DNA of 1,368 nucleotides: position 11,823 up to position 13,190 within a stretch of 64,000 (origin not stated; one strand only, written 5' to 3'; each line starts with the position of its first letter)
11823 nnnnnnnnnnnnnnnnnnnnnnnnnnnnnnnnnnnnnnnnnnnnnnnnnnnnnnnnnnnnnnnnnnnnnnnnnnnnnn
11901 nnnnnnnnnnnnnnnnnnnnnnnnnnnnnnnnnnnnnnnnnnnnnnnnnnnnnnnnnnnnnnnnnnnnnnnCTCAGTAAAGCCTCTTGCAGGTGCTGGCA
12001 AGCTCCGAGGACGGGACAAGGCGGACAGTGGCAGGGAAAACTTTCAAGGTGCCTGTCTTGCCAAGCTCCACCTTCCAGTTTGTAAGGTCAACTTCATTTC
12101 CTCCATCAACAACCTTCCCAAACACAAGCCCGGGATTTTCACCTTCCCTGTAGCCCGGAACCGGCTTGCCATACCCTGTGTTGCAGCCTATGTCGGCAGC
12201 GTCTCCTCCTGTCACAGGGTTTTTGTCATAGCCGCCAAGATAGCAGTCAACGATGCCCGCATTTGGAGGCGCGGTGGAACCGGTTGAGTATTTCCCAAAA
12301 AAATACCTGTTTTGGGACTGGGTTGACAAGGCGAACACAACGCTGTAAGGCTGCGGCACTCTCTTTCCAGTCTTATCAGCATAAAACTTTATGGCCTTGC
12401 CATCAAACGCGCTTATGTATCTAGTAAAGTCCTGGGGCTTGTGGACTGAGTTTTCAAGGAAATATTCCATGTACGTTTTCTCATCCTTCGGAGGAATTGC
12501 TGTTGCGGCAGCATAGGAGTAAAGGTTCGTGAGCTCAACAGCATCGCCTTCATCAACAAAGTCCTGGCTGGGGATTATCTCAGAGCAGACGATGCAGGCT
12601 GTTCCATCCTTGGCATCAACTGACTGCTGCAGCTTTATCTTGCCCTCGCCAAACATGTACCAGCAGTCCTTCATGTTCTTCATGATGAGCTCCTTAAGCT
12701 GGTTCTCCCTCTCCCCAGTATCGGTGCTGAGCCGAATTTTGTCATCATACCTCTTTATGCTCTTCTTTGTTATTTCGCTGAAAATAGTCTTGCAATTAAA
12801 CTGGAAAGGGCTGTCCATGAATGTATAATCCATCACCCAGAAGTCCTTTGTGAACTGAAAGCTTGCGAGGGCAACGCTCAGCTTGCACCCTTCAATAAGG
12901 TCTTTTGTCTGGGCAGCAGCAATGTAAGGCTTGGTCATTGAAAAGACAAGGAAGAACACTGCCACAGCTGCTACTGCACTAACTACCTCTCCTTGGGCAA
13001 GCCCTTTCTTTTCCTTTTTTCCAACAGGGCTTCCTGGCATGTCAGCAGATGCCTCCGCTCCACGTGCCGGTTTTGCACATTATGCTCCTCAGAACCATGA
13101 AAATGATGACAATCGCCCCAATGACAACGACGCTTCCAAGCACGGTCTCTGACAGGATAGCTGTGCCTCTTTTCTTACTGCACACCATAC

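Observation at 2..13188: A 13-kb run of 12 co-directional genes, 11 of which begin with a prepilin-like [KR][KR]G + hydrophobic N-terminus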

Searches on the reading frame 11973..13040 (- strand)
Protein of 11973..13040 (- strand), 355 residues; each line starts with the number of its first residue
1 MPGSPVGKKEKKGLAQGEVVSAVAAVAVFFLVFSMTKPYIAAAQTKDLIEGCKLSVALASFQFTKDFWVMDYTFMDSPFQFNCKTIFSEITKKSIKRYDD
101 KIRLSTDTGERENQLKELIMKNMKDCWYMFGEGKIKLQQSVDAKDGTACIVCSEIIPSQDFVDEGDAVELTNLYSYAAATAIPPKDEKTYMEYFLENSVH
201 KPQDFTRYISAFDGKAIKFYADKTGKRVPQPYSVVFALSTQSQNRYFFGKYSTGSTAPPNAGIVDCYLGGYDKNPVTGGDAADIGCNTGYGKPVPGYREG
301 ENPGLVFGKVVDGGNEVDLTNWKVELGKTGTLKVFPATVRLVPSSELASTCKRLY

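Call 7: search_protein_families(library=pfam, max_evalue=0.1, proteins=[window:11973-13040:-])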
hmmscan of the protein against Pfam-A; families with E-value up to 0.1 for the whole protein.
window:11973-13040:- (355 aa): 2 families
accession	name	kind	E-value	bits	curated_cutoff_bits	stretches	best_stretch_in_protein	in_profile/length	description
PF16759.12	LIG3_BRCT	-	0.019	15.7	27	1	191-218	9-36/78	DNA ligase 3 BRCT domain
PF13764.11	E3_UbLigase_R4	-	0.038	12.6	23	1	109-154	438-483/809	E3 ubiquitin-protein ligase UBR4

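Call 13: find_homologous_proteins(query=window:11973-13040:-, max_evalue=0.001)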
Query window:11973-13040:- (355 aa): 23 proteins with E <= 0.001 among 3563 candidates.
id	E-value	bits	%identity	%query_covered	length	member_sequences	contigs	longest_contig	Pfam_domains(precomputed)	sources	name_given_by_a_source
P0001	2.5e-240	814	100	100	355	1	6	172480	-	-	-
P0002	1.0e-109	385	56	90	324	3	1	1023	-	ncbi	ncbi:MAG: hypothetical protein AABX60_01040, partial [Nanoarchaeota archaeon]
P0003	7.2e-102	359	51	98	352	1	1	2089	-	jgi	jgi:hypothetical protein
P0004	2.8e-100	354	52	97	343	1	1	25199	-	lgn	-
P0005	7.9e-97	342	49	98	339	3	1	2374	-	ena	-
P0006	2.7e-96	341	49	98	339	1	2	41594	-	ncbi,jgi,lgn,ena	-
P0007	1.6e-88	315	46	97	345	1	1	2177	-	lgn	-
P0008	7.1e-83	296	44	98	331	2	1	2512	-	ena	-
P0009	2.0e-78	282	44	97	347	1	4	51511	-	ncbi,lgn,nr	ncbi:hypothetical protein HYU16_02905 [Candidatus Woesearchaeota archaeon]|nr:hypothetical protein [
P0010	2.3e-78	282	51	79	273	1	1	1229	-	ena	-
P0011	1.9e-76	275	43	99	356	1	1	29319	-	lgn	-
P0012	2.1e-74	269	41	98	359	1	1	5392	-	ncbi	-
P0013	1.1e-72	263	40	99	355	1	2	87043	-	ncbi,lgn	-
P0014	1.2e-71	259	42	100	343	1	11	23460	-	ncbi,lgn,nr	ncbi:hypothetical protein HYV85_03040 [Candidatus Woesearchaeota archaeon]|nr:hypothetical protein [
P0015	1.4e-69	253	43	89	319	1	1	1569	-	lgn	-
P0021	2.2e-17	81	28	98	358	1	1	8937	-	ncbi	-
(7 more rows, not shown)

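Call 14: find_encoding_contigs(protein=P0013, flank=10000, max_places=1)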
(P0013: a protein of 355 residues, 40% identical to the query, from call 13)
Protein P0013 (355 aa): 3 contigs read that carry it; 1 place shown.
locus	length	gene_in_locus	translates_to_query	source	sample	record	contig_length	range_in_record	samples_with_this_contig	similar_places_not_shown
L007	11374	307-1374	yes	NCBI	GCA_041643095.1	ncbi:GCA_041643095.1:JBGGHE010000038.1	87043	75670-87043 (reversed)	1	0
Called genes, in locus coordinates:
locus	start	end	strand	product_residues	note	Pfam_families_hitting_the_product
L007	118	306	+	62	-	-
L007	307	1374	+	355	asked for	-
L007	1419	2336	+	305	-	-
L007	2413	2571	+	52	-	-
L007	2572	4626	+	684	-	-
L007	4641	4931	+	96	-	-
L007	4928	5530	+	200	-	-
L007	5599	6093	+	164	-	-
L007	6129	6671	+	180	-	-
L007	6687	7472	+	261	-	-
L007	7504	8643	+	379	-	-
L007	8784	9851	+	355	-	PF01336:tRNA_anti-codon, PF17244:CDC24_OB3 (weak), PF08646:Rep_fac-A_C (weak)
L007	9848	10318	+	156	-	PF04307:YdjM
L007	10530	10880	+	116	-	-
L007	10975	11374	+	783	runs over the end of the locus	PF14520:HHH_5 (weak), PF00154:RecA_N (weak), PF06745:ATPase (weak), PF08423:Rad51, PF14890:Intein_splicing, PF14528:LAGLIDADG_3, PF08423:Rad51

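Call 15: find_encoding_contigs(protein=P0009, flank=10000, max_places=1)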
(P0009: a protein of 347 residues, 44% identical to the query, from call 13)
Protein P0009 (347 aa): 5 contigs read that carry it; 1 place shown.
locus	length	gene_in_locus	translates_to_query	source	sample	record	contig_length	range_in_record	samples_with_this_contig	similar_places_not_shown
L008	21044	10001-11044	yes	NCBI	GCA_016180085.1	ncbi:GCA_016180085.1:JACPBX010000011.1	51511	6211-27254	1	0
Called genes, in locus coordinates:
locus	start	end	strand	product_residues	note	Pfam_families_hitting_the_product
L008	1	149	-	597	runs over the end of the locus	PF01590:GAF, PF13185:GAF_2, PF13492:GAF_3, PF01590:GAF, PF13185:GAF_2, PF13492:GAF_3 (weak), PF00512:HisKA, PF02518:HATPase_c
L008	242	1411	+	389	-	-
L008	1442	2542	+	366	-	-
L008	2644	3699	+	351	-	PF00696:AA_kinase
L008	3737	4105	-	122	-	PF00072:Response_reg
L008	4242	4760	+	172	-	PF02080:TrkA_C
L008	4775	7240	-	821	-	-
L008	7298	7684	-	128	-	-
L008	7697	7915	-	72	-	PF04014:MazE_antitoxin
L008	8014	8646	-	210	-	-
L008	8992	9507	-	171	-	-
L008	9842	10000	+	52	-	-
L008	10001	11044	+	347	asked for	-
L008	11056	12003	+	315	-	-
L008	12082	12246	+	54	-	-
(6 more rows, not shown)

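Call 16: find_encoding_contigs(protein=P0021, flank=10000, max_places=1)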
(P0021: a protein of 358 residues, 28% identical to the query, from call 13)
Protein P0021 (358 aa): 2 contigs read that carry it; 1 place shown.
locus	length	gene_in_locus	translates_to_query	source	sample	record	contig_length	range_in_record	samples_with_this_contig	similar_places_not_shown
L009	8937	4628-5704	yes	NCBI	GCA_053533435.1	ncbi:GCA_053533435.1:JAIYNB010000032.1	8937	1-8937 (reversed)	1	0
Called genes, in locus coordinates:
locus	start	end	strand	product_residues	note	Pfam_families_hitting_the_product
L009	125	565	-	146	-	PF03447:NAD_binding_3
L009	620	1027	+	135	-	PF01751:Toprim (faint)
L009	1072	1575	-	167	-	PF02002:TFIIE_alpha, PF22536:WHD_POLR3C (weak)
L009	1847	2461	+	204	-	PF01209:Ubie_methyltran, PF13489:Methyltransf_23, PF13847:Methyltransf_31, PF08241:Methyltransf_11, PF08242:Methyltransf_12, PF13649:Methyltransf_25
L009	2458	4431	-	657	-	-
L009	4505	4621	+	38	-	-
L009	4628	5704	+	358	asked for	-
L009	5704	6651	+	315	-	-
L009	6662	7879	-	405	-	PF01385:OrfB_IS605, PF07282:Cas12f1-like_TNB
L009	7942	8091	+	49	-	-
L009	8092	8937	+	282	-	?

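Call 19: find_related_loci(query=A1, collection=genome_contigs, flank=10000)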
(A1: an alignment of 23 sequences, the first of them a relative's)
Query A1 (355 aa) in genome_contigs; peptide patterns used: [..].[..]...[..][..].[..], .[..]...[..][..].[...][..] (x = any residue, [..] = any of these).
39 stretches matched a pattern; 5 encode a relative of the query (tblastn E <= 1e-3); 4 distinct loci.
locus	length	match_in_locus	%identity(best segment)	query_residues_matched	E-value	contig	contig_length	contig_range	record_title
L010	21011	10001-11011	44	11-355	3e-92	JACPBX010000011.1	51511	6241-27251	MAG: Candidatus Woesearchaeota archaeon isolate NC_groundwater_268_Ag_S-0.2um_49_15 S5_GD2017_2_S2_scaffold_722, whole g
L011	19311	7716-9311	42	1-355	8e-82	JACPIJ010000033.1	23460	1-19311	MAG: Candidatus Woesearchaeota archaeon isolate NC_groundwater_437_Ag_B-0.1um_48_22 GD18-4_B1_scaffold_543775, whole gen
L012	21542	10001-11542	39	11-355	1e-76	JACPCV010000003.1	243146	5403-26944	MAG: Candidatus Woesearchaeota archaeon isolate NC_groundwater_292_Ag_S-0.65um_48_59 S6_GD2017_2_S65_scaffold_15, whole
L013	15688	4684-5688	29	11-355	9e-24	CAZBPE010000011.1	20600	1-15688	MAG TPA_asm: uncultured Methanosarcinales archaeon isolate SRP090828_co2_31 genome assembly, contig: NODE_882_length_206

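Call 25: predict_structure(alignment_id=A1)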
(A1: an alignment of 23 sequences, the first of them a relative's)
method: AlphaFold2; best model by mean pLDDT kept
length: 355 residues; sequences in the alignment: 23
mean_pLDDT: 74.4   pTM: 0.76
mean pLDDT of the five models: 74.4, 73.0, 72.4, 70.9, 70.7
residues with pLDDT >= 90: 102; 70-90: 130; 50-70: 60; < 50: 63
segments of 3 or more residues with pLDDT < 50: 1-18, 34-41, 62-78, 317-329
pLDDT, mean of each block of 10 residues (from residue 1): 42 44 60 49 66 66 38 43 80 85 90 94 90 57 72 92 81 94 86 90 84 84 87 91 59 68 90 83 89 87 92 60 43 84 88 68
secondary structure, 60 per line:
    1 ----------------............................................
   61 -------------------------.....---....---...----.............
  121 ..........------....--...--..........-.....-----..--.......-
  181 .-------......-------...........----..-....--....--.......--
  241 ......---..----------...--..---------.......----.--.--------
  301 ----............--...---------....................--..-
elements in order: H17-60 E86-90 E94-97 E101-103 H108-130 H137-140 E148-157 H159-163 H173-179 H190-194 H202-212 E220-223 E226-229 E232-238 E241-246 E262-264 H278-284 E305-316 E331-343 H344-350

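Call 28: fold_search(model_id=the predicted structure, library=pdb)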
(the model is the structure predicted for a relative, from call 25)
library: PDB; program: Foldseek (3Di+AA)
matches with E <= 10: 54; with E <= 0.001: 0
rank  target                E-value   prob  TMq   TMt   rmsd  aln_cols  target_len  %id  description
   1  1lq8_G                1.7e+00  0.01  0.10  0.10  18.1       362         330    8  Crystal structure of cleaved protein C inhibitor (released 2003-02-11)
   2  6lqs_3F               1.9e+00  0.01  0.07  0.06  22.4       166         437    9  Cryo-EM structure of 90S small subunit preribosomes in transition states (State D) (released 2020-09-16)
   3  6h67_B                2.7e+00  0.01  0.09  0.04  13.6       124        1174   10  Yeast RNA polymerase I elongation complex stalled by cyclobutane pyrimidine dimer (CPD) (released 2018-08-29)
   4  1vaz_MODEL_1_A        3.6e+00  0.06  0.11  0.36   7.2        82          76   12  Solution structures of the p47 SEP domain (released 2004-04-06)
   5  8f6b_B                3.6e+00  0.01  0.07  0.06  17.4       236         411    5  Crystal structure of murine PolG2 hexamer bound to DNA (released 2023-08-09)
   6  9ynu_B                3.8e+00  0.05  0.11  0.15   8.8        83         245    7  Tra1 and core modules including core tip of ctSAGA complex (released 2025-12-03)
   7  2wtz_C                4.0e+00  0.01  0.09  0.08  15.3       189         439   10  MurE ligase of Mycobacterium Tuberculosis (released 2009-12-15)
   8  9yoq_B                4.3e+00  0.03  0.09  0.12   8.8        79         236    8  Core module of ctSAGA (released 2025-12-03)
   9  7kys_C                4.3e+00  0.03  0.08  0.10   6.1        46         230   17  Crystal structure of human BCCIP beta (Native2) (released 2021-06-09)
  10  2wtz_B                4.3e+00  0.01  0.09  0.07  15.4       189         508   10  MurE ligase of Mycobacterium Tuberculosis (released 2009-12-15)
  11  2e3p_A                4.8e+00  0.01  0.07  0.10  16.0       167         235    5  Crystal structure of CERT START domain in complex with C16-cearmide (P1) (released 2007-12-18)
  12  8q01_S                5.1e+00  0.01  0.09  0.13  21.5       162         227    7  Neck of phage 812 after tail contraction (C6) (released 2024-08-07)
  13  3h3q_B                5.1e+00  0.01  0.09  0.13  15.2       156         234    7  Crystal structure of the CERT START domain in complex with HPA-13 (released 2010-03-02)
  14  3evu                  6.1e+00  0.00  0.06  0.06  18.7       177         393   10  Crystal structure of Calcium bound dimeric GCAMP2 (released 2008-12-09)
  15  9bha_B                6.5e+00  0.03  0.08  0.04   5.8        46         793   15  Human DNA polymerase theta helicase domain dimer bound to DNA in the microhomology annealed conformation (released 2024-05-01)
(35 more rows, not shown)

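Call 31: search_protein_families(library=ncbifam, max_evalue=1, proteins=[window:11973-13040:-])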
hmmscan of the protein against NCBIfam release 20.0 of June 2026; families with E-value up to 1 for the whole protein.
window:11973-13040:- (355 aa): 1 family
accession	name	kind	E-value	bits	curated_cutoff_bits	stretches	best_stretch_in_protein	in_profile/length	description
NF041668.1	trim_DfrL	exception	0.11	12.5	370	1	167-213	59-105/176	trimethoprim-resistant dihydrofolate reductase DfrL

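Call 38: search_protein_families(library=pfam, max_evalue=0.001, proteins=[L013:2460-4142:-, L013:12379-14574:-, L013:11952-12428:+, L012:2293-4152:-, L012:5726-7813:-, L012:7819-9006:-, L012:4790-5704:+, L011:819-2378:+, L011:2492-3613:+, L011:3632-5398:-])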
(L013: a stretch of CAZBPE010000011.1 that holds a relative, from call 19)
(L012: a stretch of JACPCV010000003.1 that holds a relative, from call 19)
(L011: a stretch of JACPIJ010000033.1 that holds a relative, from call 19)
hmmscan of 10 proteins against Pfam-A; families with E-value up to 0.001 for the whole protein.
L013:2460-4142:- (560 aa): 0 families

L013:12379-14574:- (731 aa): 1 family
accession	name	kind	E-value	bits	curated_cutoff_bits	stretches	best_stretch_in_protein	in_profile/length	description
PF10131.15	PTPS_related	-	1.6e-05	24.1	26.4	1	75-391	14-308/621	6-pyruvoyl-tetrahydropterin synthase related domain; membrane protein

L013:11952-12428:+ (158 aa): 0 families

L012:2293-4152:- (619 aa): 5 families
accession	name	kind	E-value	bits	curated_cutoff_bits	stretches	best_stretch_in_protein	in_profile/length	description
PF24157.1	DUF7408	-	3.7e-40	138.2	27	1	321-498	2-173/174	Domain of unknown function (DUF7408)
PF07584.16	BatA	-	5.6e-12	46.4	25.9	1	1-78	1-77/77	Aerotolerance regulator N-terminal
PF24155.1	DUF7406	-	9.6e-07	29.1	28.4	1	523-556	19-52/52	Domain of unknown function (DUF7406)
PF13519.12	VWA_2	-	1.3e-05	26.2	27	1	91-192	1-106/107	von Willebrand factor type A domain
PF05762.20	VWA_CoxE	-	0.00013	21.9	26.4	1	86-221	54-189/222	VWA domain containing CoxE-like protein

L012:5726-7813:- (695 aa): 1 family
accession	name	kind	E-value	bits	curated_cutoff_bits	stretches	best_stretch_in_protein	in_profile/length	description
PF07676.18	PD40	-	4e-05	23.9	20.9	0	448-460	16-28/38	WD40-like Beta Propeller Repeat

L012:7819-9006:- (395 aa): 0 families

L012:4790-5704:+ (304 aa): 1 family
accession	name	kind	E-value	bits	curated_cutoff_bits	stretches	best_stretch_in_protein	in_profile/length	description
PF04014.23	MazE_antitoxin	-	8.3e-08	32.5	24.7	1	12-50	5-44/48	Antidote-toxin recognition MazE, bacterial antitoxin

L011:819-2378:+ (519 aa): 7 families
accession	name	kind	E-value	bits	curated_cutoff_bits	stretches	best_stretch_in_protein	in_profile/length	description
PF01406.26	tRNA-synt_1e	-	1.1e-109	366.8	27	1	52-357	2-300/301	tRNA synthetases class I (C) catalytic domain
PF09334.17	tRNA-synt_1g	-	2.1e-14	53.5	20.1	2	71-180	12-122/391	tRNA synthetases class I (M)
PF09190.17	DALR_2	-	1.1e-13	51.9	22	1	405-460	1-55/57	DALR domain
PF01921.24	tRNA-synt_1f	-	2.7e-08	33.6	27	0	301-364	273-336/360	tRNA synthetases class I (K)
PF23493.1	CysS_C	-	1.2e-05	25.7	23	1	468-515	3-50/51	Cysteinyl-tRNA ligase anticodon binding domain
PF00133.28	tRNA-synt_1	-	1.6e-05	24.3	22.7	1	271-348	336-413/414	tRNA synthetases class I (I, L, M and V)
PF00749.27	tRNA-synt_1c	-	7.4e-05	22.2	23.4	1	72-175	13-98/314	tRNA synthetases class I (E and Q), catalytic domain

L011:2492-3613:+ (373 aa): 4 families
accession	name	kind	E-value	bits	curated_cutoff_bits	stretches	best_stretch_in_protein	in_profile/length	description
PF13489.12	Methyltransf_23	-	7.7e-07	29.4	27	1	54-261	21-162/164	Methyltransferase domain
PF13649.12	Methyltransf_25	-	5e-05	24.3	27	0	59-193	1-97/97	Methyltransferase domain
PF08241.18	Methyltransf_11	-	8.8e-05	23.5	21.2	0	60-196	1-94/95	Methyltransferase domain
PF08242.18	Methyltransf_12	-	0.00032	21.8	30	0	60-195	1-98/98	Methyltransferase domain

L011:3632-5398:- (588 aa): 6 families
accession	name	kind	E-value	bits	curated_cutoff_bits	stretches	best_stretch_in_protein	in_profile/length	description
PF13185.12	GAF_2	-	2.6e-40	138.2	28.6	2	28-160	2-135/136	GAF domain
PF01590.32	GAF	-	1.1e-34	120.2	22.4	2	193-322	3-133/133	GAF domain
PF02518.31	HATPase_c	-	6.5e-31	107.5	26.4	1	477-584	2-108/111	Histidine kinase-, DNA gyrase B-, and HSP90-like ATPase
PF00512.31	HisKA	-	1.9e-19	69.9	26.9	1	363-429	2-65/66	His Kinase A (phospho-acceptor) domain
PF13492.12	GAF_3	-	2.8e-18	67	27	2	193-324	3-129/129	GAF domain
PF13581.12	HATPase_c_2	-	0.00034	21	27.4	1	485-561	40-110/127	Histidine kinase-like ATPase domain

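Call 58: search_solved_structures(query=A1, max_evalue=10)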
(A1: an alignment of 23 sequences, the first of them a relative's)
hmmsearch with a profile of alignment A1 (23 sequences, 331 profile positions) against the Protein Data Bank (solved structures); distinct sequences matched with E-value up to 10: 3.
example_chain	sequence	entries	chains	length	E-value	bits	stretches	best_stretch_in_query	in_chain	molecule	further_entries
5mrc_ZZ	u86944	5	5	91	0.34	13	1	115-172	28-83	mS37 | Small ribosomal subunit protein mS37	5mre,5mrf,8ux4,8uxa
8d8k_Z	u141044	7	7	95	0.38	12.9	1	115-172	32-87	37S ribosomal protein MRP10, mitochondrial | Small ribosomal subunit protein mS37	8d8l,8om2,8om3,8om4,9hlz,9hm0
8g52_A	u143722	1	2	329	1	11.5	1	119-191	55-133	TPR_REGION domain-containing protein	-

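Call 59: search_protein_representatives(alignment_id=A1)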
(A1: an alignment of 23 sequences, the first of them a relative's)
Query: 23 sequences, 331 profile positions. Proteins with E-value up to 0.001 (for the whole library): 1893; up to 1e-10: 367; up to 1e-30: 27. The best 150 are listed.
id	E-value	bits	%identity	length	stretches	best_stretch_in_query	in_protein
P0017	5.4e-149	512.0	-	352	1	1-331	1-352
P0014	1.9e-137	474.1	-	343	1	5-331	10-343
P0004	1.3e-131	454.9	-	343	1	3-331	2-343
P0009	2.0e-129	447.7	-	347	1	4-331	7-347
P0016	1.8e-123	428.1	-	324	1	5-331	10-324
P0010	5.7e-115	400.2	-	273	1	69-331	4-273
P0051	5.2e-106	370.7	-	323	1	7-331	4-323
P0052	1.7e-99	349.3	-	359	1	4-331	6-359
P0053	2.9e-98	345.3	-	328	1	19-330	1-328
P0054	3.0e-87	309.1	-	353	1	3-331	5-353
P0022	2.1e-86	306.3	-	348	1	5-331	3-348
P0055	1.4e-82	293.7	-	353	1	7-331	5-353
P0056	1.7e-71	257.3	-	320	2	5-282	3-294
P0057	7.5e-67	242.0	-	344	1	4-331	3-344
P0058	1.0e-66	241.6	-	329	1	12-331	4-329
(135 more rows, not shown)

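Call 68: find_related_loci(query=A4, collection=metagenome_contigs, flank=10000)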
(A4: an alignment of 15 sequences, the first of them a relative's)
Query A4 (290 aa) in metagenome_contigs; peptide patterns used: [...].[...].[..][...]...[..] (x = any residue, [..] = any of these).
79 stretches matched a pattern; 53 encode a relative of the query (tblastn E <= 1e-3); 53 distinct loci.
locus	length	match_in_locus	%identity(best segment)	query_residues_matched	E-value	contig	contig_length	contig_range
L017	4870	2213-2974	34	2-282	9e-32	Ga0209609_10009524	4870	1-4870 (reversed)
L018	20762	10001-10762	34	2-282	1e-31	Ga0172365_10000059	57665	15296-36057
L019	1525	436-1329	31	1-290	3e-29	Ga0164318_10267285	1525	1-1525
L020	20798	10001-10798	30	1-284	6e-27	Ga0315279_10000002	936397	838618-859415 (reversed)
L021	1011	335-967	33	3-209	5e-28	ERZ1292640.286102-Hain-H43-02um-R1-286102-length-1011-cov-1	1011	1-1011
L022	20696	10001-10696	28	35-288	3e-25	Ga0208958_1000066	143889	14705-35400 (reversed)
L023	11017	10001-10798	30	1-284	1e-24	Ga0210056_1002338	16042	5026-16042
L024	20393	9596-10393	30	1-284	2e-24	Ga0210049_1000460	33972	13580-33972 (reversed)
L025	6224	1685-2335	31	39-252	3e-24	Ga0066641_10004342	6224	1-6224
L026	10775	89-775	31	40-259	1e-23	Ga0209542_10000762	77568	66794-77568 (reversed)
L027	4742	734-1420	31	40-259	1e-23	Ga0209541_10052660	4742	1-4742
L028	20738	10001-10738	32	36-276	1e-21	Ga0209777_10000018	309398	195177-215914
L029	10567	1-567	32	65-252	1e-21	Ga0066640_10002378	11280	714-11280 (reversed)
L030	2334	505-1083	30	3-180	2e-21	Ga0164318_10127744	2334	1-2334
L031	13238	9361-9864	32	11-178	1e-20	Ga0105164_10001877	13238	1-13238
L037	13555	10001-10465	33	1-178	5e-18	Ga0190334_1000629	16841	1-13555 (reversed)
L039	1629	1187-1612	36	1-161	2e-17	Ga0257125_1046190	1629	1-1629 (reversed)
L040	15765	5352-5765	34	36-178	6e-17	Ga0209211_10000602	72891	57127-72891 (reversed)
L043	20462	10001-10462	32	27-178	3e-16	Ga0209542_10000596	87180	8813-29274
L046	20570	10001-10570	28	1-172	7e-16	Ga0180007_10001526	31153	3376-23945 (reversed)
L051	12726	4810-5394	28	1-178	2e-14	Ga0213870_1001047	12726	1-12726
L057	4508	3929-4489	31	3-178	1e-12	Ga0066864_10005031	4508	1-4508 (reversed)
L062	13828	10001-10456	31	38-179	2e-11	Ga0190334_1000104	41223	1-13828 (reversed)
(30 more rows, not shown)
